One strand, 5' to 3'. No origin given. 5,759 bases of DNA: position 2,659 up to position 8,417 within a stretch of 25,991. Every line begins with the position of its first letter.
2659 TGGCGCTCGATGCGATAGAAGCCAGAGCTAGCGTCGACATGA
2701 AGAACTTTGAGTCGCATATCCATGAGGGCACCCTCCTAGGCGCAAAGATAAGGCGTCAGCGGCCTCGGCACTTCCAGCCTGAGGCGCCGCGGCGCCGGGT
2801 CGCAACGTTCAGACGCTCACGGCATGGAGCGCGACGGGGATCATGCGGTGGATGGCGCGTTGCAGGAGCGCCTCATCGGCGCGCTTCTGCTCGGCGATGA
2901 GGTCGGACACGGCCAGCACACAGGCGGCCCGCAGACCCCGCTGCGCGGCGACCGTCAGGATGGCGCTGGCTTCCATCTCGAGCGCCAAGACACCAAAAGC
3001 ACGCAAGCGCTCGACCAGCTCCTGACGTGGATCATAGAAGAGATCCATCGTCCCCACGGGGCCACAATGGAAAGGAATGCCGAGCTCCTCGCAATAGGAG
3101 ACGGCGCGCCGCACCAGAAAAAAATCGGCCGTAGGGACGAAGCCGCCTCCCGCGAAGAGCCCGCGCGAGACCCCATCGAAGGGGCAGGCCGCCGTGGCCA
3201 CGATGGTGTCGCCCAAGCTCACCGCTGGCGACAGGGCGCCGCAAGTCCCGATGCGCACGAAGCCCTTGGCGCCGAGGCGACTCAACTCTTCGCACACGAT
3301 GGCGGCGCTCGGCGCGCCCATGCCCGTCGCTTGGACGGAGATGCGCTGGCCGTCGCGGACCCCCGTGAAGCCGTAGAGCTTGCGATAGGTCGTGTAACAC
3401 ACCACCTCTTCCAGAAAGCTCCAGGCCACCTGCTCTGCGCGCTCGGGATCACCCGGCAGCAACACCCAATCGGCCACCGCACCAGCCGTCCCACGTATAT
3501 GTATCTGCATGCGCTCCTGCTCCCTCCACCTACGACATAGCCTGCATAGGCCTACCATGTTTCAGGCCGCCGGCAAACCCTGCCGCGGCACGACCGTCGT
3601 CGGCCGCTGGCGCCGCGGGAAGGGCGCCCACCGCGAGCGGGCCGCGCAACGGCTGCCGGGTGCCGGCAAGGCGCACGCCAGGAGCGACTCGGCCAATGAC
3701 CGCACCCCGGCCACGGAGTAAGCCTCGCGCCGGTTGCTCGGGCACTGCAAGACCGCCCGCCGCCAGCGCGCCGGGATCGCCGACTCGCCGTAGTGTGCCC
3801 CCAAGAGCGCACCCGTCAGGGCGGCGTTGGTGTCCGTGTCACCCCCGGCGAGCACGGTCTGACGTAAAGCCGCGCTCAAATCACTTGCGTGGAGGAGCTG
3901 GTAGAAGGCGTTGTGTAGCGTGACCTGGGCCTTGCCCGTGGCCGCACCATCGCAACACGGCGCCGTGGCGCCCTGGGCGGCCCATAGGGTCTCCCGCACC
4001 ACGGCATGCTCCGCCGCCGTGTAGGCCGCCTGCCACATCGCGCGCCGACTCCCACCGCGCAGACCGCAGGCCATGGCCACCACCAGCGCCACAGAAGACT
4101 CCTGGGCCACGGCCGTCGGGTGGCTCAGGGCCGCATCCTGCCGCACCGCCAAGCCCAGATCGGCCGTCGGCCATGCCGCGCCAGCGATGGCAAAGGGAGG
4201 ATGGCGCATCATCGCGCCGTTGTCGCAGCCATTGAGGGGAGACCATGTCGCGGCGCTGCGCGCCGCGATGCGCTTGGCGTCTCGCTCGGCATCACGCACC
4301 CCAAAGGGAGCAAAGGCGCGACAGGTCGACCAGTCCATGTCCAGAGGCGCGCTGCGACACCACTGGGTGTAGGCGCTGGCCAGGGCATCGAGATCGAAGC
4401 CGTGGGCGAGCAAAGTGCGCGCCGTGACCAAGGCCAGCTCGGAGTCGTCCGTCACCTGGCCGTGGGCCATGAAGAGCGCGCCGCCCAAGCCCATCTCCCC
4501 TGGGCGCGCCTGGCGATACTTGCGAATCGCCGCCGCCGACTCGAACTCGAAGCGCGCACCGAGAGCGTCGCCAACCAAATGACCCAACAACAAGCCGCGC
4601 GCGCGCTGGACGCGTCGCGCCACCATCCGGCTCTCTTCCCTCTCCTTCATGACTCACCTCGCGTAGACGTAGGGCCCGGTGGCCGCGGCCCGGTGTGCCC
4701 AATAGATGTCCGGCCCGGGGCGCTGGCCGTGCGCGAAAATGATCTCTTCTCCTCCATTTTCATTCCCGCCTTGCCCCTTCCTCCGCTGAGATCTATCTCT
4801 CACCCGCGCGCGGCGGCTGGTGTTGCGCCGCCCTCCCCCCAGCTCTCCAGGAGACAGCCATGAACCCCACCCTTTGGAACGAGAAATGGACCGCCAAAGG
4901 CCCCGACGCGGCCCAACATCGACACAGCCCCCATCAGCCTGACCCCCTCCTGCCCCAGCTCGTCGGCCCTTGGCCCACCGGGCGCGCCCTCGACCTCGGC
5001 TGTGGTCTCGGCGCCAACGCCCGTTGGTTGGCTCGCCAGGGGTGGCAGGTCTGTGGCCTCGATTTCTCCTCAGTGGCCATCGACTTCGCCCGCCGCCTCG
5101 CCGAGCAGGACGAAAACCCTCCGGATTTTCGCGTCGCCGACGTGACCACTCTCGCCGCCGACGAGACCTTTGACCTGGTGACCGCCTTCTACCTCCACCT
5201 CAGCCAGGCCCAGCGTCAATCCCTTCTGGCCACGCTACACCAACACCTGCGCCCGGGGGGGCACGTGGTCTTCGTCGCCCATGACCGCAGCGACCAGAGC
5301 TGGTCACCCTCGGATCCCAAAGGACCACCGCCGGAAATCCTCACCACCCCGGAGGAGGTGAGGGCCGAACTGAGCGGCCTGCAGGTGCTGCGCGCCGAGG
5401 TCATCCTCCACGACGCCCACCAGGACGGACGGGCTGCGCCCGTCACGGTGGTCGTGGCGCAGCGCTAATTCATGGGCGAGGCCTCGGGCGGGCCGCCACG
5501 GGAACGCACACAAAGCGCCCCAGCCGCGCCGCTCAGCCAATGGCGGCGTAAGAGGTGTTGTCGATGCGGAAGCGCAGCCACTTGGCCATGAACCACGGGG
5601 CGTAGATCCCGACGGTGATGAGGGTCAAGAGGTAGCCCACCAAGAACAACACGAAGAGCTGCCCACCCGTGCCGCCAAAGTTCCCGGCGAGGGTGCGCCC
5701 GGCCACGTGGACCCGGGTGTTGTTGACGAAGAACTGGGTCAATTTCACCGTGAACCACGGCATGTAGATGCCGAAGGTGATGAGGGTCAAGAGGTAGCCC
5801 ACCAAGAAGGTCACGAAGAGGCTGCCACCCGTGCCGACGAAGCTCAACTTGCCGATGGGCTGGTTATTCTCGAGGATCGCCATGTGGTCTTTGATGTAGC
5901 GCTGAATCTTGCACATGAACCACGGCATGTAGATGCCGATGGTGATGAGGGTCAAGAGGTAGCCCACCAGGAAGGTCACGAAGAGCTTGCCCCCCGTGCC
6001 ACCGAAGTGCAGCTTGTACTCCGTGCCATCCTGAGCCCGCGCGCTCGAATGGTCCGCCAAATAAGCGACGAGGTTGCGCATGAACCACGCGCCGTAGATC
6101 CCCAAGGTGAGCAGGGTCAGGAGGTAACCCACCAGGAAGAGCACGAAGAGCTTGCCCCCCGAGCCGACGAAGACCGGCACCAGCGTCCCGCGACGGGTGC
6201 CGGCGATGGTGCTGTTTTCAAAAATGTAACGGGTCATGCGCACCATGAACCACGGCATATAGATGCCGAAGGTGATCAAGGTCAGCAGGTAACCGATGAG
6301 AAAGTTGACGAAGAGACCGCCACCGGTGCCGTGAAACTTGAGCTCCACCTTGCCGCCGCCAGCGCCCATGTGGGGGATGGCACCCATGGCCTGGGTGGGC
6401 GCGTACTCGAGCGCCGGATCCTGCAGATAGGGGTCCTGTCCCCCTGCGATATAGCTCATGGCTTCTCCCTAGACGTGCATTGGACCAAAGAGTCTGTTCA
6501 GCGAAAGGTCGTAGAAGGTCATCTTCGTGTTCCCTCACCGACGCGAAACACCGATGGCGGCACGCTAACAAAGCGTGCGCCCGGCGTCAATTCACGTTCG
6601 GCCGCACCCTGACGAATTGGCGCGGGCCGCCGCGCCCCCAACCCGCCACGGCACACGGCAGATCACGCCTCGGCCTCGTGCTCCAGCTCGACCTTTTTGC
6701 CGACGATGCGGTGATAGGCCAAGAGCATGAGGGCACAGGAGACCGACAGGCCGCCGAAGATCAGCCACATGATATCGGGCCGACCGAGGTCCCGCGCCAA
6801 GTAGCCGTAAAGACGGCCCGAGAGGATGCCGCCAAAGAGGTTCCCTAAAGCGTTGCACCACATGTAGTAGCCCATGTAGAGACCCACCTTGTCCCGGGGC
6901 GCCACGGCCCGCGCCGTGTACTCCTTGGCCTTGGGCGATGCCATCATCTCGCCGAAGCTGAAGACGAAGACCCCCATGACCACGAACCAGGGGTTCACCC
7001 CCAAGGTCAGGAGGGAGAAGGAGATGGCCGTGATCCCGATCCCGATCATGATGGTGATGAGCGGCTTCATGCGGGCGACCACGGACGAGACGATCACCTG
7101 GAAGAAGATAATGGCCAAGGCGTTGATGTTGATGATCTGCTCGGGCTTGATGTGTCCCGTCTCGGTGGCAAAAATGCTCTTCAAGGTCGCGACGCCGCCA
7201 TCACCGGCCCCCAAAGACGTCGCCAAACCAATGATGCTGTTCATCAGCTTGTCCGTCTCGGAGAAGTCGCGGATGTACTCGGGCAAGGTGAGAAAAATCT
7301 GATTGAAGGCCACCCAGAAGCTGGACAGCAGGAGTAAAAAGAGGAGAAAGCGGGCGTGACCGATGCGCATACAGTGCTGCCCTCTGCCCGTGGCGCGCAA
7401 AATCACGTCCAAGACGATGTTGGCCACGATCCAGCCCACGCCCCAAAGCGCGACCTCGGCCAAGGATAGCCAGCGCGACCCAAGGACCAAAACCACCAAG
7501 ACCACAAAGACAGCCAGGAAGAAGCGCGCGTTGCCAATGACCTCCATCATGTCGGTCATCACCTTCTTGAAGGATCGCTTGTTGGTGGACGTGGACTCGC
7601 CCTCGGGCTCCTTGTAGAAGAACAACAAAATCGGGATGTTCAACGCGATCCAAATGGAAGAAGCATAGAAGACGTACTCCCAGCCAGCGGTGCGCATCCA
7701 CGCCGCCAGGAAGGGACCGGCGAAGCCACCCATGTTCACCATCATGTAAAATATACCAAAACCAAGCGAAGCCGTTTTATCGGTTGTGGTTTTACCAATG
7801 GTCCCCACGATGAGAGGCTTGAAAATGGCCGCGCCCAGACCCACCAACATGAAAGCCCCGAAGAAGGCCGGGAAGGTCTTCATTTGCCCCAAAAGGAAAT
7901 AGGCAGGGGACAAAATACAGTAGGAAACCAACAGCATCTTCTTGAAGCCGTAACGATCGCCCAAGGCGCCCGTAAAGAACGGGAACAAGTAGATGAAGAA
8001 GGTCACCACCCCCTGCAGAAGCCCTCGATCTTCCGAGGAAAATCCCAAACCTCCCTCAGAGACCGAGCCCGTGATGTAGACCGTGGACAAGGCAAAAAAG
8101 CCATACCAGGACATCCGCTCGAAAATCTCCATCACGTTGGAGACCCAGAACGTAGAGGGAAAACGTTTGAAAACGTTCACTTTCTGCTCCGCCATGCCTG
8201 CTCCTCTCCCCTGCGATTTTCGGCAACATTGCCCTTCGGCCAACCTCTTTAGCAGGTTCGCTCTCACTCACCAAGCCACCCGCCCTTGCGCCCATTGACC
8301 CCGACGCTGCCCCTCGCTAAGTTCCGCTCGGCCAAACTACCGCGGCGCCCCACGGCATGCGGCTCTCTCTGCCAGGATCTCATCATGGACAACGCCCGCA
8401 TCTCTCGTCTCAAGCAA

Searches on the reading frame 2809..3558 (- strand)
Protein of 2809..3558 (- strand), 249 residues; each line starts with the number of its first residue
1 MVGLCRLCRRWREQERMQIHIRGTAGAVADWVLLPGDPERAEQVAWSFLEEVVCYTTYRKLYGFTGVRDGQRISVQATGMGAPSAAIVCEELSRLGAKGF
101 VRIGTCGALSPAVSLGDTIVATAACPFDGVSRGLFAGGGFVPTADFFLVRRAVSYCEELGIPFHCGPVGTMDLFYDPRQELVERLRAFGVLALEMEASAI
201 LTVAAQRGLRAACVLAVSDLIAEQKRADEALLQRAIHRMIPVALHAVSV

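Call 18: search_protein_families(library=pfam, proteins=[window:2809-3558:-], max_evalue=0.001)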
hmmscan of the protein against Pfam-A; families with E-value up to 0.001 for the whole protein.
window:2809-3558:- (249 aa): 1 family
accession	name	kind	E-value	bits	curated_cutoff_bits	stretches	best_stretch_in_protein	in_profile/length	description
PF01048.26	PNP_UDP_1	-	1.9e-42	145.7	25.1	1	32-239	3-224/233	Phosphorylase superfamily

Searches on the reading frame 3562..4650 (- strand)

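Call 18: search_protein_families(library=pfam, proteins=[window:3562-4650:-], max_evalue=0.001)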
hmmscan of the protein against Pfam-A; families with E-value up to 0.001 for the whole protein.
window:3562-4650:- (362 aa): 1 family
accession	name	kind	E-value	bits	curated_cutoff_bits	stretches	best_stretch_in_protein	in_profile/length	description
PF03747.19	ADP_ribosyl_GH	-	3e-45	155.5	26.2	1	19-295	1-287/287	ADP-ribosylglycohydrolase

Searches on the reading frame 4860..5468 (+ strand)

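Call 18: search_protein_families(library=pfam, proteins=[window:4860-5468:+], max_evalue=0.001)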
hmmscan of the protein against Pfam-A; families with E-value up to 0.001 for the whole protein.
window:4860-5468:+ (202 aa): 8 families
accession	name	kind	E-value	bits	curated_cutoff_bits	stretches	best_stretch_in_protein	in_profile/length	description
PF13649.12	Methyltransf_25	-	1.1e-20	74.5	27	1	44-134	2-97/97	Methyltransferase domain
PF08241.18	Methyltransf_11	-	2.2e-19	70.3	21.2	1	44-138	1-95/95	Methyltransferase domain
PF08242.18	Methyltransf_12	-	9.6e-17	62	30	1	44-136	1-98/98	Methyltransferase domain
PF13489.12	Methyltransf_23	-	1.8e-16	60.8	27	1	38-146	21-124/164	Methyltransferase domain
PF13847.12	Methyltransf_31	-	9.9e-13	48.4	27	1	42-142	6-113/145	Methyltransferase domain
PF05724.17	TPMT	-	3.6e-11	43.6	26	1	2-179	2-188/218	Thiopurine S-methyltransferase (TPMT)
PF03848.20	TehB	-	3.7e-10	40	20.4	1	41-142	32-136/193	Tellurite resistance protein TehB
PF05175.20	MTS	-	6.7e-08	32.8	23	1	34-142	27-142/170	Methyltransferase small domain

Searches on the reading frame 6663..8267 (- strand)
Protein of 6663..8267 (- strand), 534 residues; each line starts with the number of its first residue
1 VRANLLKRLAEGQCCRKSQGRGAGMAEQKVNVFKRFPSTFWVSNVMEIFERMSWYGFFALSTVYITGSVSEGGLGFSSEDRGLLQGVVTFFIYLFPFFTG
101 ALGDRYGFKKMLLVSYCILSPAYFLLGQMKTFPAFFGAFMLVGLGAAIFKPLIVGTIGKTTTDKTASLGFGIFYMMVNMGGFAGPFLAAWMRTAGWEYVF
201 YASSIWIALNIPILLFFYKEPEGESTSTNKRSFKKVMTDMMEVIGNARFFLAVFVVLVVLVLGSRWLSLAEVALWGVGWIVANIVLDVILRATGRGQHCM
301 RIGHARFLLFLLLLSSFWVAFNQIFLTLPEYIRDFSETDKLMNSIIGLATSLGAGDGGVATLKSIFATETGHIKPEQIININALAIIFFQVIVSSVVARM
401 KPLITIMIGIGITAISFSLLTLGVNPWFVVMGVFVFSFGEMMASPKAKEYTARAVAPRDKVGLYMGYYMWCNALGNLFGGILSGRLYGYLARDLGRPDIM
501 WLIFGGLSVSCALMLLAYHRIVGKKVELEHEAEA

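Call 18: search_protein_families(library=pfam, proteins=[window:6663-8267:-], max_evalue=0.001)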
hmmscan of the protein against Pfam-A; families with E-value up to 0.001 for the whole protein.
window:6663-8267:- (534 aa): 1 family
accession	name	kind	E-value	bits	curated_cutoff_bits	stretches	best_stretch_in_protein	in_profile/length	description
PF07690.21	MFS_1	-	1.1e-32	113.8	33.4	2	52-350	10-248/347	Major Facilitator Superfamily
